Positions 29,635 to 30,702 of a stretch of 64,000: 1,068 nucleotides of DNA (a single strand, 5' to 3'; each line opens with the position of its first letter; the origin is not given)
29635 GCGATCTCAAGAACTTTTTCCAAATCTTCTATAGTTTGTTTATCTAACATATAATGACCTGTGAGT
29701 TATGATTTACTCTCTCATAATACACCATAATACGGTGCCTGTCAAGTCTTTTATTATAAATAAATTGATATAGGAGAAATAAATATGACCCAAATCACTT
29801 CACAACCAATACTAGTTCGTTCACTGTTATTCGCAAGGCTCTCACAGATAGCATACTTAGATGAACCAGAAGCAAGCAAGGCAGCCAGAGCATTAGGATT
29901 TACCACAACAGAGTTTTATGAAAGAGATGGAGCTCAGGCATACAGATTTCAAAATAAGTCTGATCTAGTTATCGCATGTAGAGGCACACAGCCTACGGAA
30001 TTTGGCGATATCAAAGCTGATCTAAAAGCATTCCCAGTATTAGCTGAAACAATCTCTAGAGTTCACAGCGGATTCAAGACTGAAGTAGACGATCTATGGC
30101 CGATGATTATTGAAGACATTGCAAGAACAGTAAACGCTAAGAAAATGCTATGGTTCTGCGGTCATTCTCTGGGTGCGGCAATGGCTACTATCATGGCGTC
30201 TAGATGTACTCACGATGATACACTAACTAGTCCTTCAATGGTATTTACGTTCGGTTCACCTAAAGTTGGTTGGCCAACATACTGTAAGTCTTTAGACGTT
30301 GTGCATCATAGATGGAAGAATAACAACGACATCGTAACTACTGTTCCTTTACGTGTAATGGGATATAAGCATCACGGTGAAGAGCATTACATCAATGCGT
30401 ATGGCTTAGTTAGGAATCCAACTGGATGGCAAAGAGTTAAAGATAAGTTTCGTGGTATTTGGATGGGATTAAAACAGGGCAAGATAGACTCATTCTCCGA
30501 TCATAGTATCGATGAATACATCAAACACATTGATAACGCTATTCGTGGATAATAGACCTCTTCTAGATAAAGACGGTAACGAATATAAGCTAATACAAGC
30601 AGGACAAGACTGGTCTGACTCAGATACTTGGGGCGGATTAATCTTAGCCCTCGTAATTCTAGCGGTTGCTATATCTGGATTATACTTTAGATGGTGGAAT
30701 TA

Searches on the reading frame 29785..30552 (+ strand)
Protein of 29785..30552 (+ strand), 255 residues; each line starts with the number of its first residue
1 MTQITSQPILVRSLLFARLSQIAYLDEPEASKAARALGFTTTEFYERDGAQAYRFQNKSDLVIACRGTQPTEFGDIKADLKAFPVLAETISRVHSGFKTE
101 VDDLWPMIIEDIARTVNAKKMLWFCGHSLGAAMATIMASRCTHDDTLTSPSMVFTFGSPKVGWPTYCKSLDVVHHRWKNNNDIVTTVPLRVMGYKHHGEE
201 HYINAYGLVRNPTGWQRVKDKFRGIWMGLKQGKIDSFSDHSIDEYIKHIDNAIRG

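Call 27: search_protein_families(library=phrogs, proteins=[window:29785-30552:+], max_evalue=0.001)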
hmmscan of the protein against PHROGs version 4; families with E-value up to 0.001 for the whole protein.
window:29785-30552:+ (255 aa): 1 family
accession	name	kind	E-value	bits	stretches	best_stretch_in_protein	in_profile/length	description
phrog_21992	-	other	2.6e-24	87.1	1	46-197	32-177/213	esterase/lipase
